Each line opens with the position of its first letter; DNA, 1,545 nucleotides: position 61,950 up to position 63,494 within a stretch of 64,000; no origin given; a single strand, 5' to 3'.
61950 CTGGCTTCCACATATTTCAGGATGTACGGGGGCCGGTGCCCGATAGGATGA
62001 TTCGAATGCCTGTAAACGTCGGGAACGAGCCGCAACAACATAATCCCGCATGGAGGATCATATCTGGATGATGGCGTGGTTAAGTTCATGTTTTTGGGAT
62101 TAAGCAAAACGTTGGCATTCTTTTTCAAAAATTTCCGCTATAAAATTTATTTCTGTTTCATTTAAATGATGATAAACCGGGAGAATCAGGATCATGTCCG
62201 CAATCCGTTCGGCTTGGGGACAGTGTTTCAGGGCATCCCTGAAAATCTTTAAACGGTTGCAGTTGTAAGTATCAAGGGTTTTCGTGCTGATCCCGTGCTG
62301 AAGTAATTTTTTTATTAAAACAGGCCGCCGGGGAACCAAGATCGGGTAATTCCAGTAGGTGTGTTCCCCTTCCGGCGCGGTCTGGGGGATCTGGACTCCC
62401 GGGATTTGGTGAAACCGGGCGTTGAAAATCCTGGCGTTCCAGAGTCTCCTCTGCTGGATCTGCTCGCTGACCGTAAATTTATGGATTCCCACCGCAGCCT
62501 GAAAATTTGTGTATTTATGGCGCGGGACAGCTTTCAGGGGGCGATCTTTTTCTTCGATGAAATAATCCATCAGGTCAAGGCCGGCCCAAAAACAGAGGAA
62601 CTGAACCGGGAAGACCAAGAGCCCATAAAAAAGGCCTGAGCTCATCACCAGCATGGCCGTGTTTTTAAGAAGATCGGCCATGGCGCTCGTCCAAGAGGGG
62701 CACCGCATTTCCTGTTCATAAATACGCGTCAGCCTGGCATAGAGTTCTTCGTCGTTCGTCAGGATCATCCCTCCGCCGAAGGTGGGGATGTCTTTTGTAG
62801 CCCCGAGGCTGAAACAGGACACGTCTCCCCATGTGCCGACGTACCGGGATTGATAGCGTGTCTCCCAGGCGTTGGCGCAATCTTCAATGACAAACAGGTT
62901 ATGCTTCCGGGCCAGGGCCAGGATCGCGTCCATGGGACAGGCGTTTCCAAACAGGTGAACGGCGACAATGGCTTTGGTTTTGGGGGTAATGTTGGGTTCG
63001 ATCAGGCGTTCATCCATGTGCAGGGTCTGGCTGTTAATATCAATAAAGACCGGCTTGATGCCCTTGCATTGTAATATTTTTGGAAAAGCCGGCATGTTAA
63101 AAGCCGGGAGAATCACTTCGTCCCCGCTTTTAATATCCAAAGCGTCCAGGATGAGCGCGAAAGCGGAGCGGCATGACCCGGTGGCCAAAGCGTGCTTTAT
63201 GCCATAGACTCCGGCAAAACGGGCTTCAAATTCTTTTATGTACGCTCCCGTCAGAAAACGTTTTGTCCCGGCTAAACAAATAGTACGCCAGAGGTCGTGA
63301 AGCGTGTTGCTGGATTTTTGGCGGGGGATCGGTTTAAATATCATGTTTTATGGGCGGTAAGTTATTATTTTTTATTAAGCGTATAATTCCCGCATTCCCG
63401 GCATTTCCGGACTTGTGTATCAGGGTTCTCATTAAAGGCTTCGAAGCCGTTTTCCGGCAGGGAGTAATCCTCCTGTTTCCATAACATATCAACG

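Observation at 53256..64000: Long operon of three B12-radical SAMs, a SPASM radical SAM, AsnB-like amidotransferase, DegT aminotransferase and two GT-C membrane transferases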

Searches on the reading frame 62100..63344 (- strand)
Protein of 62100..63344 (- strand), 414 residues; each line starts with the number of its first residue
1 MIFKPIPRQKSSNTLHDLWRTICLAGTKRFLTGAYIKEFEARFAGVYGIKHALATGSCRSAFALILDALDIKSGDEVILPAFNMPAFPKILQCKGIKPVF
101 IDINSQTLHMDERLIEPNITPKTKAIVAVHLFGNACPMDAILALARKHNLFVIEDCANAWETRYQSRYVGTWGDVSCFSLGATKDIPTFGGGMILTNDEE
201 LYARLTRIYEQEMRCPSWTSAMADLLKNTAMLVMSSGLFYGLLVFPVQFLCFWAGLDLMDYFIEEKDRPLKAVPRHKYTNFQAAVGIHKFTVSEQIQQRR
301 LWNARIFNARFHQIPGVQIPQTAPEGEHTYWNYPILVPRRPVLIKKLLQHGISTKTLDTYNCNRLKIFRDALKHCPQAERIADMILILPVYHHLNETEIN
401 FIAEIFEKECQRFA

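Call 3: search_protein_families(library=pfam, proteins=[window:62100-63344:-], max_evalue=0.01)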
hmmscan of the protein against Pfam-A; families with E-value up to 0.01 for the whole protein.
window:62100-63344:- (414 aa): 2 families
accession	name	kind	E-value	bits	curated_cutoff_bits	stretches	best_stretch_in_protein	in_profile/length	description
PF01041.23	DegT_DnrJ_EryC1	-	1.7e-76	258.2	19.8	2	27-212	17-202/360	DegT/DnrJ/EryC1/StrS aminotransferase family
PF00155.27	Aminotran_1_2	-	6.5e-05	22.7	19.7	1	27-156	35-186/361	Aminotransferase class I and II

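Call 5: search_protein_families(library=ncbifam, proteins=[window:62100-63344:-], max_evalue=0.001)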
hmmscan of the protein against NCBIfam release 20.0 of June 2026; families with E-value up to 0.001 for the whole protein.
window:62100-63344:- (414 aa): 15 families
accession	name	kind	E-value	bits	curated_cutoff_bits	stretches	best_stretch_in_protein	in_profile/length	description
NF008687.0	PRK11706.1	equivalog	9.2e-52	176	375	1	33-210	30-207/375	dTDP-4-amino-4,6-dideoxygalactose transaminase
TIGR03588.1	PseC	equivalog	5e-46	157.3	423.5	2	30-209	25-211/380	UDP-4-amino-4,6-dideoxy-N-acetyl-beta-L-altrosamine transaminase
TIGR04181.1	NHT_00031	hypoth_equivalog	6.8e-46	156.8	420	2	32-208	28-220/359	LegC family aminotransferase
TIGR04427.1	PLP_DesI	equivalog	3.8e-44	151.4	650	1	33-208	51-224/390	dTDP-4-dehydro-6-deoxyglucose aminotransferase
NF011936.0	PRK15407.1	equivalog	3.5e-42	144.6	423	2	30-203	61-242/440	lipopolysaccharide biosynthesis protein RfbH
TIGR02379.1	ECA_wecE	subfamily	3.5e-42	144.5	434.85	1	33-211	30-209/376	dTDP-4-amino-4,6-dideoxy-D-glucose transaminase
NF008658.2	PRK11658.1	equivalog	4.7e-41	140.7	631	1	32-207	31-205/379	UDP-4-amino-4-deoxy-L-arabinose aminotransferase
NF005817.0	PRK07683.1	equivalog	5e-09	35.3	575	1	71-155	110-200/387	aminotransferase A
NF005732.0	PRK07550.1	equivalog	6.5e-08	32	366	1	31-151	75-201/389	aminotransferase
NF041364.1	GntC_guanitoxin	equivalog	9.2e-07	28.1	415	1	56-155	67-173/356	guanitoxin biosynthesis PLP-dependent (S)-gamma-hydroxy-L-arginine cyclodehydratase GntC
NF004770.0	PRK06108.1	subfamily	3.1e-06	26.2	422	1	37-155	84-209/396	pyridoxal phosphate-dependent aminotransferase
NF005588.0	PRK07309.1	equivalog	0.00011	21.3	576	1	60-156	102-206/391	pyridoxal phosphate-dependent aminotransferase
NF005816.0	PRK07682.1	equivalog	0.00023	19.9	620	1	56-169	97-215/390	aminotransferase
NF004769.0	PRK06107.1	equivalog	0.00031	19.6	617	1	25-127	70-171/402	aspartate transaminase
NF004621.0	PRK05957.1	equivalog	0.00099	17.9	498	0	55-130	95-168/389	pyridoxal phosphate-dependent aminotransferase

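Call 7: find_encoding_contigs(protein=window:62100-63344:-, flank=10000, max_places=6)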
Protein window:62100-63344:- (414 aa): 9 contigs read that carry it; 6 places shown.
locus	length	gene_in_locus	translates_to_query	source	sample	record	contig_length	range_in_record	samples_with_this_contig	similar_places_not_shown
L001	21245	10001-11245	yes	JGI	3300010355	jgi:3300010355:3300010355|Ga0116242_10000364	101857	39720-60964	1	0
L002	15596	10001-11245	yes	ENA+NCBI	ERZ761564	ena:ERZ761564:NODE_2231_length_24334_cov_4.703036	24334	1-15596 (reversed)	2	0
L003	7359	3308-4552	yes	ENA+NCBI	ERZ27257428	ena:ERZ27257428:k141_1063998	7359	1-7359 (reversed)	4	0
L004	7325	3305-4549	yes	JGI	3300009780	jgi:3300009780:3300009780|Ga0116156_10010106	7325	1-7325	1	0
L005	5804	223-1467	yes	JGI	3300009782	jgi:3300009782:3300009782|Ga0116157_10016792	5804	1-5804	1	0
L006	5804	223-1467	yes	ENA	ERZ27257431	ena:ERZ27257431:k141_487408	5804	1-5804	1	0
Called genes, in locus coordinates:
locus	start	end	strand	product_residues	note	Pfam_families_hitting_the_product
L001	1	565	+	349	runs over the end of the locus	PF03706:LPG_synthase_TM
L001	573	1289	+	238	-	PF00535:Glycos_transf_2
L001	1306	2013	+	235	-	PF08889:WbqC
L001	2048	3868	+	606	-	PF09586:YfhO (weak)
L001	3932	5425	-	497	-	PF27533:CapK_C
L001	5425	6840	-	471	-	PF04055:Radical_SAM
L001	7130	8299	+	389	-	PF13513:HEAT_EZ (faint), PF13646:HEAT_2 (weak), PF00514:Arm (faint), PF02985:HEAT (faint), PF03130:HEAT_PBS (faint), PF13646:HEAT_2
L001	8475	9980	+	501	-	PF02310:B12-binding, PF04055:Radical_SAM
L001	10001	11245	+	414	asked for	PF01041:DegT_DnrJ_EryC1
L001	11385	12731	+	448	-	PF04055:Radical_SAM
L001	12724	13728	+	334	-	PF04055:Radical_SAM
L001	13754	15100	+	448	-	PF02366:PMT, PF13231:PMT_2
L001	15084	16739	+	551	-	-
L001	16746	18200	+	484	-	PF04055:Radical_SAM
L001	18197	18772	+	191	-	PF13522:GATase_6, PF13537:GATase_7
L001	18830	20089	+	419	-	PF00733:Asn_synthase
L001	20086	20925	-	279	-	PF13489:Methyltransf_23, PF07021:MetW, PF08241:Methyltransf_11, PF08242:Methyltransf_12, PF13649:Methyltransf_25, PF13847:Methyltransf_31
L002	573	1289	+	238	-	PF00535:Glycos_transf_2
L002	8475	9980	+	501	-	PF02310:B12-binding, PF04055:Radical_SAM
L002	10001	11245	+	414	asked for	PF01041:DegT_DnrJ_EryC1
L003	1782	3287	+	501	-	PF02310:B12-binding, PF04055:Radical_SAM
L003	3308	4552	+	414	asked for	PF01041:DegT_DnrJ_EryC1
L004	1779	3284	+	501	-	PF02310:B12-binding, PF04055:Radical_SAM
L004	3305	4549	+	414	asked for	PF01041:DegT_DnrJ_EryC1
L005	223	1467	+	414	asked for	PF01041:DegT_DnrJ_EryC1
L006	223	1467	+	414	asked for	PF01041:DegT_DnrJ_EryC1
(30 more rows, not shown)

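Call 26: search_solved_structures(query=window:62100-63344:-, show_alignments=1)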
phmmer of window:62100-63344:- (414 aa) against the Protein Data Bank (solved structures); distinct sequences matched with E-value up to 0.001: 56.
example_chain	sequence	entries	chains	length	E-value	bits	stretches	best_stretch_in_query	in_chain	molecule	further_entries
3bn1_A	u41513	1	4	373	3.9e-41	144.5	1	23-211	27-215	Perosamine synthetase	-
3dr7_A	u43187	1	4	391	4.7e-41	144.2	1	23-211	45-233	Putative perosamine synthetase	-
3dr4_A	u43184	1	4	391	3.2e-40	141.5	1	23-211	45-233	Putative perosamine synthetase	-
7b0d_A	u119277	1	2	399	6.1e-40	140.6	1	30-207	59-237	Glutamine--scyllo-inositol transaminase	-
7b0m_AAA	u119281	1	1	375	2.5e-38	135.2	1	32-206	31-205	Sugar aminotransferase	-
3frk_A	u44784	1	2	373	3.4e-38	134.8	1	30-206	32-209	QdtB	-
4piw_A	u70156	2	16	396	8.5e-36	126.9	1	42-212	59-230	TDP-4-keto-6-deoxy-D-glucose transaminase family protein | dTDP-4-amino-4,6-dideoxygalactose transaminase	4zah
6blg_A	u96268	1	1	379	2.5e-35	125.3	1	42-213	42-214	dTDP-4-amino-4,6-dideoxygalactose transaminase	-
2po3_A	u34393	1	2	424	3.8e-35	124.8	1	33-216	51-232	4-dehydrase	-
3uwc_A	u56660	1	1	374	5e-35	124.4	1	27-210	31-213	Nucleotide-sugar aminotransferase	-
8gyh_B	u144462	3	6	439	7.2e-35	123.8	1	38-204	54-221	DegT/DnrJ/EryC1/StrS family aminotransferase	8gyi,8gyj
7n63_A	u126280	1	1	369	2.3e-34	122.2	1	30-208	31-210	Putative aminotransferase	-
2oga_A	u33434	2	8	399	3.5e-34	121.6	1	27-208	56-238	Transaminase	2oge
7l7x_AAA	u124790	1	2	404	9.9e-34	120.1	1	20-206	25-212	DegT/DnrJ/EryC1/StrS aminotransferase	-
8e77_A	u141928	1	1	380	1.8e-33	119.2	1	29-207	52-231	DegT/DnrJ/EryC1/StrS aminotransferase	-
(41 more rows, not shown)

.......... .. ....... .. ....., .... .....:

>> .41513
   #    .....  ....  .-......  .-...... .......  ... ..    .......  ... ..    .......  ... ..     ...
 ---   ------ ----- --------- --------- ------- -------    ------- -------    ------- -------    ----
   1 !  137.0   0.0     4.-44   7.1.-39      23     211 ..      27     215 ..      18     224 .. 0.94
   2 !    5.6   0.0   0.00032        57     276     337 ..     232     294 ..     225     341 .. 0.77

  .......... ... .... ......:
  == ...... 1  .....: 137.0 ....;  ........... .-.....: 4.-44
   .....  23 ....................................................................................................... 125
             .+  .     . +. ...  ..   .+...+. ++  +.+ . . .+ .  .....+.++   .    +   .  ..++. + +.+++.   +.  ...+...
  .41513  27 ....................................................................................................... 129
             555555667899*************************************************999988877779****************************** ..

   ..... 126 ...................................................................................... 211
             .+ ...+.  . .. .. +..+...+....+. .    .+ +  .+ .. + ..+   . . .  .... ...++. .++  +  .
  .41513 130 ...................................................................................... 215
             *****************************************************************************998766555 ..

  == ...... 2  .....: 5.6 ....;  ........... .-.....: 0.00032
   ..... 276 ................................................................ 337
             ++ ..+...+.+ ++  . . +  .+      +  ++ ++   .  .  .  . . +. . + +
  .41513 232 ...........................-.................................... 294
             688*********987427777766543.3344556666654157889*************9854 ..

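Call 30: search_protein_families(library=pfam, proteins=[L001:1291-2013:+, L001:3932-5428:-], max_evalue=0.001)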
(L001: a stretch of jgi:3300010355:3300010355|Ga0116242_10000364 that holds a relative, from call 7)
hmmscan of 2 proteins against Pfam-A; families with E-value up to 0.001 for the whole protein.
L001:1291-2013:+ (240 aa): 1 family
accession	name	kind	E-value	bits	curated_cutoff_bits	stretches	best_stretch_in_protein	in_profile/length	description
PF08889.16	WbqC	-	9.1e-74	248.4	21.3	1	7-222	1-216/218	WbqC-like protein family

L001:3932-5428:- (498 aa): 0 families

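Call 55: find_homologous_proteins(query=window:62100-63344:-, max_evalue=1e-30)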
Query window:62100-63344:- (414 aa): 1237 proteins with E <= 1e-30 among 5117 candidates; the best 120 are listed.
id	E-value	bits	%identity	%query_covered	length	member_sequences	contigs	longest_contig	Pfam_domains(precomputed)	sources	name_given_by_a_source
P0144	4.1e-285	963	99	100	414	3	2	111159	PF01041.24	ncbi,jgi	jgi:dTDP-4-amino-4,6-dideoxygalactose transaminase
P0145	4.0e-203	693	72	99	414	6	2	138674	PF01041.24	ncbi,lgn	-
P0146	8.9e-202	689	71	99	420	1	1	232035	PF00155.28,PF01041.24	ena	-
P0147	1.0e-180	619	70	92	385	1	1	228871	PF01041.24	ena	-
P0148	2.8e-159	549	73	79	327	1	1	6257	PF00155.28,PF01041.24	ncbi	ncbi:MAG: DegT/DnrJ/EryC1/StrS aminotransferase family protein, partial [Candidatus Omnitrophota bac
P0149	2.0e-155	536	57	100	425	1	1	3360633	PF00155.28,PF01041.24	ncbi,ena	-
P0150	3.2e-123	430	47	98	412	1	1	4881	PF00155.28,PF01041.24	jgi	-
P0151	1.6e-119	418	46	99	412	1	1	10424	PF00155.28,PF01053.27,PF01041.24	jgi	-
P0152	2.6e-119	417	46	100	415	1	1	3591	PF00155.28,PF01041.24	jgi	-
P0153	8.1e-119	415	46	100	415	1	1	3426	PF00155.28,PF01041.24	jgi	-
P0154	1.4e-116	408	46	91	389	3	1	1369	PF00155.28,PF01053.27,PF01041.24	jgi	jgi:dTDP-4-amino-4,6-dideoxygalactose transaminase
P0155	1.9e-116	407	46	93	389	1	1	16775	PF00155.28,PF01041.24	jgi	-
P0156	1.3e-112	395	45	98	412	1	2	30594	PF00155.28,PF01041.24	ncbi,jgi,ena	-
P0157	4.5e-110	386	44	98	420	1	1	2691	PF00155.28,PF01041.24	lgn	-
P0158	1.5e-109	385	45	98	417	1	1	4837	PF00155.28,PF01041.24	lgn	-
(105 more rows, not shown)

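Call 61: search_solved_structures(query=L001:573-1289:+, max_evalue=0.001)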
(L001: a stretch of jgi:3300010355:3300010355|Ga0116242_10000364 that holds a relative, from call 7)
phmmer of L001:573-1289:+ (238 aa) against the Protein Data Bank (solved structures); distinct sequences matched with E-value up to 0.001: 15.
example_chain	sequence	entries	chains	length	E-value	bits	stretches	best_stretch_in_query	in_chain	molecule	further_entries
9bhc_C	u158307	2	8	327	1.6e-12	50.8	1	5-181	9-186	Undecaprenyl-phosphate 4-deoxy-4-formamido-L-arabinose transferase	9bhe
8vxh_A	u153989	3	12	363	2.2e-12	50.4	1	5-181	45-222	Undecaprenyl-phosphate 4-deoxy-4-formamido-L-arabinose transferase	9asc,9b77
9hwj_A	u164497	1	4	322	9.7e-11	45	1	5-180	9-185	Undecaprenyl-phosphate 4-deoxy-4-formamido-L-arabinose transferase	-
2z87_A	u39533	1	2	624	4e-09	39.8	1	5-56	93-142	Chondroitin synthase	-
2z86_A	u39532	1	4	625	4e-09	39.8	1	5-56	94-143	Chondroitin synthase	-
5eke_A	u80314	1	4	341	8.7e-09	38.7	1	5-154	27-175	Uncharacterized glycosyltransferase sll0501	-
5ekp_C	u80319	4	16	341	8.7e-09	38.6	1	5-154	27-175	Uncharacterized glycosyltransferase sll0501 | Glycosyltransferase sll0501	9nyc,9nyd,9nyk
9nye_A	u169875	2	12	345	9e-09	38.6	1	5-154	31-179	Glycosyltransferase sll0501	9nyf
5tze_C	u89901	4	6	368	1.9e-07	34.3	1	6-124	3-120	Glycosyl transferase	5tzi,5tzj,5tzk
5tz8_A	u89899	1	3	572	6.5e-07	32.5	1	6-124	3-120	Glycosyl transferase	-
6p61_A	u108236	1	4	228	1.3e-06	31.5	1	5-121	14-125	Glycosyltransferase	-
5hea_A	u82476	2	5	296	5.9e-06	29.4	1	6-91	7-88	Putative glycosyltransferase (GalT1)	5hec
6yv7_B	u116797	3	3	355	2.9e-05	27.1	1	6-98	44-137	Glycosyl transferase, family 2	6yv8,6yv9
6yv7_A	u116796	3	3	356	2.9e-05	27.1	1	6-98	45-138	Glycosyl transferase, family 2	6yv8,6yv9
5mlz_A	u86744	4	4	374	4.6e-05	26.5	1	5-112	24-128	Dolichol monophosphate mannose synthase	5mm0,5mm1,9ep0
